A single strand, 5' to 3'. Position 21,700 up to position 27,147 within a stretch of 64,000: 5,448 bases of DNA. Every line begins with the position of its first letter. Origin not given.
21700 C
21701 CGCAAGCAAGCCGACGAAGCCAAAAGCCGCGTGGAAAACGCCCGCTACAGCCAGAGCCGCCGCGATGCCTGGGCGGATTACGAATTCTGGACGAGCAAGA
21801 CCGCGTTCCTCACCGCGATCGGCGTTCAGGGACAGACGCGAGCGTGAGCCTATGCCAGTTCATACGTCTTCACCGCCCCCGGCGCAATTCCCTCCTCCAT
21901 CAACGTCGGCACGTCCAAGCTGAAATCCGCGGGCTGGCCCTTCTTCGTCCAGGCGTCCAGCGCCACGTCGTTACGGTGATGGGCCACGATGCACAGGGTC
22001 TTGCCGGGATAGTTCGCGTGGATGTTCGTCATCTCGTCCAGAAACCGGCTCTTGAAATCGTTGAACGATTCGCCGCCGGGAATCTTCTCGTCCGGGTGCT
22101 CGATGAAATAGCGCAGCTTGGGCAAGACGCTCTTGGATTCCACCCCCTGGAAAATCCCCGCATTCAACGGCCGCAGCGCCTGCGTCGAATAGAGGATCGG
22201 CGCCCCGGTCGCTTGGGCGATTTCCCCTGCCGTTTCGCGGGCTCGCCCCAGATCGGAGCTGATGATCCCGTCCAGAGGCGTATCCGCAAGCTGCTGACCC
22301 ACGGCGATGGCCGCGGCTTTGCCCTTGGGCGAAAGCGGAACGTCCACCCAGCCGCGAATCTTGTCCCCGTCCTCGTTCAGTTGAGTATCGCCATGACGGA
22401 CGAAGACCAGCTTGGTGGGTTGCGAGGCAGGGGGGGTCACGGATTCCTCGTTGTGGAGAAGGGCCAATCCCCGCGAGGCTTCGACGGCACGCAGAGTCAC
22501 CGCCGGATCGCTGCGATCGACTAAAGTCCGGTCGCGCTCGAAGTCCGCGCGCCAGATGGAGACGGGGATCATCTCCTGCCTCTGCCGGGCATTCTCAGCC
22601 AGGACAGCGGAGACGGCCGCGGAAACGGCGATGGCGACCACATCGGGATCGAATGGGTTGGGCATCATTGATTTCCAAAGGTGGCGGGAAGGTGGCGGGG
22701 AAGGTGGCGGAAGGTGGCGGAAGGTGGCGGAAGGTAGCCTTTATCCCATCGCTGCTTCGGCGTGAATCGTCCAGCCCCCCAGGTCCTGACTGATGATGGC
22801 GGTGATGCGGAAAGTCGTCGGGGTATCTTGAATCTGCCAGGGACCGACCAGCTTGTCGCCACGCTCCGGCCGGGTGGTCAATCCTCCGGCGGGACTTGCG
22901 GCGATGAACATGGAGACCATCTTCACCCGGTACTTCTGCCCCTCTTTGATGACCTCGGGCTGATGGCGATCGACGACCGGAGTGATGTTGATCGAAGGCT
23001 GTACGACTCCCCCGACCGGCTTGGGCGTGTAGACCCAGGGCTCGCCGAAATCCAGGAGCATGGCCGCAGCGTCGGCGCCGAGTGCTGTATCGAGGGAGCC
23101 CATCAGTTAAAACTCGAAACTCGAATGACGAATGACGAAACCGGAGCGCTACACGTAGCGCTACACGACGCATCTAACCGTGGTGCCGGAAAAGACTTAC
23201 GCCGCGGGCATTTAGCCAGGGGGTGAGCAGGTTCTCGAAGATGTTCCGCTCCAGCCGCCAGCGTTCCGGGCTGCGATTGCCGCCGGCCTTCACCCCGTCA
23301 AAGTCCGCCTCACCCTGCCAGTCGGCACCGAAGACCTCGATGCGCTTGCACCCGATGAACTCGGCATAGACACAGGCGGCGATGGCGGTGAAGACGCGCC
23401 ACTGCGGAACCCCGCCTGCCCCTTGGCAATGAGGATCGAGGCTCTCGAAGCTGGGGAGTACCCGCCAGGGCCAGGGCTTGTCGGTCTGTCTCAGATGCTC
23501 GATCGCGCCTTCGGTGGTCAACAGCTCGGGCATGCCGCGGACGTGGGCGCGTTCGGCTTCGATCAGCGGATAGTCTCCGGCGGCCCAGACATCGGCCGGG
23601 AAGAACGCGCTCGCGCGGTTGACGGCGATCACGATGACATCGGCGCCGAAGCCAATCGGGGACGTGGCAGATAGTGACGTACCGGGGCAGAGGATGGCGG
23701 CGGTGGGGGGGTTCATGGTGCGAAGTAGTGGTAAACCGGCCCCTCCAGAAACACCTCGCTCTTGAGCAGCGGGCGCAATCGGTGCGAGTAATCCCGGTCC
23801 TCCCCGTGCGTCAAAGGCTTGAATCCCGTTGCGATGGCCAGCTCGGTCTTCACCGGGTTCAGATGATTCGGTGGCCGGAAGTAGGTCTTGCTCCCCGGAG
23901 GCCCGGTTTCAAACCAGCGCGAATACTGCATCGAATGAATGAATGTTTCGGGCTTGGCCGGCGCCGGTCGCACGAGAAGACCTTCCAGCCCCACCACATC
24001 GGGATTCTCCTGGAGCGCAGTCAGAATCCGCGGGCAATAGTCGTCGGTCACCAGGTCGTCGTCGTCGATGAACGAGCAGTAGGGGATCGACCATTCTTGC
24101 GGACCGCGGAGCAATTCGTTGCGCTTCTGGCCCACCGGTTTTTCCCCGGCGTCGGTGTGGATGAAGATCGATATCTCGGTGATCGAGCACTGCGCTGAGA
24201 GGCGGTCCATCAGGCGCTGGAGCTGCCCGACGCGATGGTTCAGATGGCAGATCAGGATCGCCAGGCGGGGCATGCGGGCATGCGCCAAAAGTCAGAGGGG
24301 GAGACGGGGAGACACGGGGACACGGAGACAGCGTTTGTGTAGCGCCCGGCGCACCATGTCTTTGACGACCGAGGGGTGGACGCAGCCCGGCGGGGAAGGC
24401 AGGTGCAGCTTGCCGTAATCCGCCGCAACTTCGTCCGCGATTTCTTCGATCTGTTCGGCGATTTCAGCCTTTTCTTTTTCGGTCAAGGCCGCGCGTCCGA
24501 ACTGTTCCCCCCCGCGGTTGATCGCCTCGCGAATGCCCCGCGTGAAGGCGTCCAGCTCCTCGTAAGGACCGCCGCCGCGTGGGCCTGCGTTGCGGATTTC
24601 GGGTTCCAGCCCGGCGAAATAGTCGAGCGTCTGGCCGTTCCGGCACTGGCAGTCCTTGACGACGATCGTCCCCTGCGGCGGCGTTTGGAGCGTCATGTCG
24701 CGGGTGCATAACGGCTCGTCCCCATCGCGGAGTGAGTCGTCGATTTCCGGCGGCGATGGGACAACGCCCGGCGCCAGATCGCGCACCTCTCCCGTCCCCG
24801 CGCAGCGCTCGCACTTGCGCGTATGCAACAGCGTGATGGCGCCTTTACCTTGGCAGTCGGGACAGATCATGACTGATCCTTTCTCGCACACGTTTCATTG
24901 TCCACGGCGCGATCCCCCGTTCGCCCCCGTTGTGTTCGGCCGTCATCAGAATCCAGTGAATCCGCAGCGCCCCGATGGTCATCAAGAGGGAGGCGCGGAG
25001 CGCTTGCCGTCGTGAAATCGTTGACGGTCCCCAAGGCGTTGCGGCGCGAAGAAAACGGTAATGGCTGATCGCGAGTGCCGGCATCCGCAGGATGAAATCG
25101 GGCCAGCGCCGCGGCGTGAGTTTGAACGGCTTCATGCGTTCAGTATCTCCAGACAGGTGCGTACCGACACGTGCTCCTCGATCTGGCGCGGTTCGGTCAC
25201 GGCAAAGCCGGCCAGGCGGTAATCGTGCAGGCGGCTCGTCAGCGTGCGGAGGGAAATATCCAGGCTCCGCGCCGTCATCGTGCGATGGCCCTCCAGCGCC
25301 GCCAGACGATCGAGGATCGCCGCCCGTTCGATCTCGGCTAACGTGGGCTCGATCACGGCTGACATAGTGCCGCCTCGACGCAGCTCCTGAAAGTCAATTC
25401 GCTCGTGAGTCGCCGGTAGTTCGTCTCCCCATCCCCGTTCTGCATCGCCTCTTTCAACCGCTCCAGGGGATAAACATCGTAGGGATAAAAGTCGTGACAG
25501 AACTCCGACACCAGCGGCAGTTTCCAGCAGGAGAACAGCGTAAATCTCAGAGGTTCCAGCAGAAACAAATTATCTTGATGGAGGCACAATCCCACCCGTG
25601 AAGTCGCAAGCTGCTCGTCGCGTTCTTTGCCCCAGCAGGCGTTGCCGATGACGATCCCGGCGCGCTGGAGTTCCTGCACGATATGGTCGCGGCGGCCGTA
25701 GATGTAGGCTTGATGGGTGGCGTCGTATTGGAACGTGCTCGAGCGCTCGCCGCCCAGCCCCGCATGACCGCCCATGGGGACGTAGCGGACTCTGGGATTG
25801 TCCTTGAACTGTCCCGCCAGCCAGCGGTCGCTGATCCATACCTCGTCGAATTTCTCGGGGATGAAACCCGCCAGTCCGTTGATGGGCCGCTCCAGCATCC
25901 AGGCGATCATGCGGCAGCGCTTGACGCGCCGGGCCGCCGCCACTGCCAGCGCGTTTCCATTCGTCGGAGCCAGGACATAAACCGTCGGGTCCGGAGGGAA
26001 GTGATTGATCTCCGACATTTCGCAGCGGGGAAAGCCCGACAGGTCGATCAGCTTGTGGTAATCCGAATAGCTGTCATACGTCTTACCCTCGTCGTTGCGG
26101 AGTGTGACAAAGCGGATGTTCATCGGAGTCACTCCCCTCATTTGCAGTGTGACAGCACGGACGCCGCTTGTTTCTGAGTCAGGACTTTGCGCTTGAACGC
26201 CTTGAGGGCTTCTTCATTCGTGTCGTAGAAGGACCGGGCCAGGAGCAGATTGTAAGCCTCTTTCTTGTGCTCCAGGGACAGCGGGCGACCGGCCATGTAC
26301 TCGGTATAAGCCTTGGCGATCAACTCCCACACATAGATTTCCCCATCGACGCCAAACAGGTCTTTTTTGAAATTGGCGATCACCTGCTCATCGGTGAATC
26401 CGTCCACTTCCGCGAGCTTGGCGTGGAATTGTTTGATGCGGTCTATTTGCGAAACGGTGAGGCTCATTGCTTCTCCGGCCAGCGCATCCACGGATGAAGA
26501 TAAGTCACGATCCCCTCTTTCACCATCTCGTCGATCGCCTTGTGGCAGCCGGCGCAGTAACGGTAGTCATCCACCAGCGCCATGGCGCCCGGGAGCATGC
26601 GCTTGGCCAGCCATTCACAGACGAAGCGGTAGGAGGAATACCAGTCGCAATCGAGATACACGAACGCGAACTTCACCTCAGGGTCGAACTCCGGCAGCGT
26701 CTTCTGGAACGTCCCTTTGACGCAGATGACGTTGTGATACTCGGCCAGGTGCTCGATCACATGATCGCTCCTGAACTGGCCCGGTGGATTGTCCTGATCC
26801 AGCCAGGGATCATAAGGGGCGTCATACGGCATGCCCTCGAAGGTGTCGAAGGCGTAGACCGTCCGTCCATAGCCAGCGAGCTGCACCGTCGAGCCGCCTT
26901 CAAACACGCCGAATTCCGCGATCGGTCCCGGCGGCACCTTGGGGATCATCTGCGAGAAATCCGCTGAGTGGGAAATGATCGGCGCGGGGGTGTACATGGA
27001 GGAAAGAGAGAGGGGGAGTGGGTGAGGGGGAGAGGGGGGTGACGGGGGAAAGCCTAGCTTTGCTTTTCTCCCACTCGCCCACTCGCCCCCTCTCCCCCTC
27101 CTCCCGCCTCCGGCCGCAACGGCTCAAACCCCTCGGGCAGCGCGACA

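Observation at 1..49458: Large glycan-building and methylation toolkit embedded in the late structural operon of a lambda-like phage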

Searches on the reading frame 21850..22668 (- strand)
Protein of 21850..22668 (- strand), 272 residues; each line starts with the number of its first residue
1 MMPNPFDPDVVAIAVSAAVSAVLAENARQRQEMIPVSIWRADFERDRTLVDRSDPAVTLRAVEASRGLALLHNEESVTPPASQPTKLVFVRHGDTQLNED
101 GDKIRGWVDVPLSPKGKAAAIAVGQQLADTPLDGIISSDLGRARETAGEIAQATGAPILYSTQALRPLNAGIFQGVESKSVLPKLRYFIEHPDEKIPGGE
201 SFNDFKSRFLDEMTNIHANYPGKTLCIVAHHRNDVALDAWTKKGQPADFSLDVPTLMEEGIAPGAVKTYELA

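Call 9: search_protein_families(library=pfam, proteins=[window:21850-22668:-], max_evalue=0.01)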
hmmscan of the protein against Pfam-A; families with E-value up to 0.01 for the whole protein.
window:21850-22668:- (272 aa): 1 family
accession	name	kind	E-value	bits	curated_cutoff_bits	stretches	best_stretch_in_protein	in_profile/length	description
PF00300.27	His_Phos_1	-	2.7e-31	109.2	21.7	1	87-232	1-149/194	Histidine phosphatase superfamily (branch 1)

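Call 19: find_encoding_contigs(protein=window:21850-22668:-, flank=10000, max_places=2)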
Protein window:21850-22668:- (272 aa): 3 contigs read that carry it; 1 place shown.
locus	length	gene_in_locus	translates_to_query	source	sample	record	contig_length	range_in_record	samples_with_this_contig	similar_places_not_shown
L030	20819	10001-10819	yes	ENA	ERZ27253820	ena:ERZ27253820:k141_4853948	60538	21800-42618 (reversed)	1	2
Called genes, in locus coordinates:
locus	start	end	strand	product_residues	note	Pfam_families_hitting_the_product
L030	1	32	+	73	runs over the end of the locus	-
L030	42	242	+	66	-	-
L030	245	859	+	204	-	PF13489:Methyltransf_23 (weak)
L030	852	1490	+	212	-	-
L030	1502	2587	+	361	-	PF13524:Glyco_trans_1_2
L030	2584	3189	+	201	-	PF13578:Methyltransf_24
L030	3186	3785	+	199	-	-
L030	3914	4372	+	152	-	-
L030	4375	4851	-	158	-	-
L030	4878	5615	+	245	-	-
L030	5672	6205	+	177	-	PF05711:TylF, PF13578:Methyltransf_24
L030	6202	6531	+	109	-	-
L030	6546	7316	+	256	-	-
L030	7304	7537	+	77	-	PF02954:HTH_8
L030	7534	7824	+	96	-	-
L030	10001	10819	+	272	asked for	PF00300:His_Phos_1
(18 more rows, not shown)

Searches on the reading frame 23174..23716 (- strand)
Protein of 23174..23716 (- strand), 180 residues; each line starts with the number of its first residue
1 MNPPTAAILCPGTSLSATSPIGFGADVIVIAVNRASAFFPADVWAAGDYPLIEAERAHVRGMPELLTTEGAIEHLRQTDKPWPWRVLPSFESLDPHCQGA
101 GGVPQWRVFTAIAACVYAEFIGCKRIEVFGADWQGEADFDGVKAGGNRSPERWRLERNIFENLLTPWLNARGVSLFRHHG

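Call 7: search_protein_families(library=pfam, proteins=[window:23174-23716:-], max_evalue=0.01)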
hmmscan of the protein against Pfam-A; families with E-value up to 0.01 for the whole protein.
window:23174-23716:- (180 aa): 0 families

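Call 108: search_solved_structures(query=A6, max_evalue=10)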
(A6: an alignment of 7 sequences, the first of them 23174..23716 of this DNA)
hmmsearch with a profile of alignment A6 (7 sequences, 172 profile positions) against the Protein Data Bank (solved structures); distinct sequences matched with E-value up to 10: 0.

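Call 116: predict_structure(protein=window:23174-23716:-)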
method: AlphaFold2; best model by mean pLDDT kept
length: 180 residues; sequences in the alignment: 1
mean_pLDDT: 42.7   pTM: 0.40
mean pLDDT of the five models: 42.7, 41.7, 38.0, 36.5, 36.2
residues with pLDDT >= 90: 0; 70-90: 0; 50-70: 52; < 50: 128
segments of 3 or more residues with pLDDT < 50: 1-25, 31-72, 74-111, 130-148, 178-180
pLDDT, mean of each block of 10 residues (from residue 1): 35 29 44 33 32 34 44 45 35 31 41 52 56 38 42 56 64 58
secondary structure, 60 per line:
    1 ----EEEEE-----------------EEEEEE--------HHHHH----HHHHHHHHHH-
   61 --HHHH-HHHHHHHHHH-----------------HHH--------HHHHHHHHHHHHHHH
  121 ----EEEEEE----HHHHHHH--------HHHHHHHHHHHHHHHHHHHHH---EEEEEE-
elements in order: E5-9 E27-32 H41-45 H50-59 H63-66 H68-77 H106-120 E125-130 H135-141 H150-170 E174-179

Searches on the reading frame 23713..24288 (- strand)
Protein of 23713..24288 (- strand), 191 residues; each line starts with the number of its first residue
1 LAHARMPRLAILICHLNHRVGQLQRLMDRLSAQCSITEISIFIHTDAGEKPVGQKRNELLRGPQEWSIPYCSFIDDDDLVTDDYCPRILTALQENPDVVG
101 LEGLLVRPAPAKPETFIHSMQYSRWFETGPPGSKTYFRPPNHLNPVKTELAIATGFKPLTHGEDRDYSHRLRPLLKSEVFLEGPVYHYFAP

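Call 6: search_protein_families(library=pfam, proteins=[window:23713-24288:-], max_evalue=0.01)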
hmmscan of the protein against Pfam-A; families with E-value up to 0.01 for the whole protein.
window:23713-24288:- (191 aa): 1 family
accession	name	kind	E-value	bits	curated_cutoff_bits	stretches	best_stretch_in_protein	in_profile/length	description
PF00535.33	Glycos_transf_2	-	0.0023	18.3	23.3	1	64-100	75-112/168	Glycosyl transferase family 2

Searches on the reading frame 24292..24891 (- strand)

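Call 9: search_protein_families(library=pfam, proteins=[window:24292-24891:-], max_evalue=0.01)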
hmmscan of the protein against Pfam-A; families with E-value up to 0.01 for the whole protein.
window:24292-24891:- (199 aa): 1 family
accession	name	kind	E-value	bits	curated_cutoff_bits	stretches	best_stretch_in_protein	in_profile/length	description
PF00684.25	DnaJ_CXXCXGXG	-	0.00053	20.6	32.7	1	10-37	1-28/65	DnaJ central domain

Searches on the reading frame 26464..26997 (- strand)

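Call 7: search_protein_families(library=pfam, proteins=[window:26464-26997:-], max_evalue=0.01)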
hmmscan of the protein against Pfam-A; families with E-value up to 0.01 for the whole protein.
window:26464-26997:- (177 aa): 2 families
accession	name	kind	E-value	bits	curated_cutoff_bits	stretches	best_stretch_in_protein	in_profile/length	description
PF05711.17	TylF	-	8.9e-16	58.3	23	1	23-159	92-243/264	Macrocin-O-methyltransferase (TylF)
PF13578.12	Methyltransf_24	-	7.4e-09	36.9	26.3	1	28-145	2-105/105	Methyltransferase domain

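Call 89: search_protein_families(library=ncbifam, proteins=[window:26464-26997:-], max_evalue=0.1)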
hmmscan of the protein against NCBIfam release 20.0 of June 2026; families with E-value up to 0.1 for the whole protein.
window:26464-26997:- (177 aa): 0 families
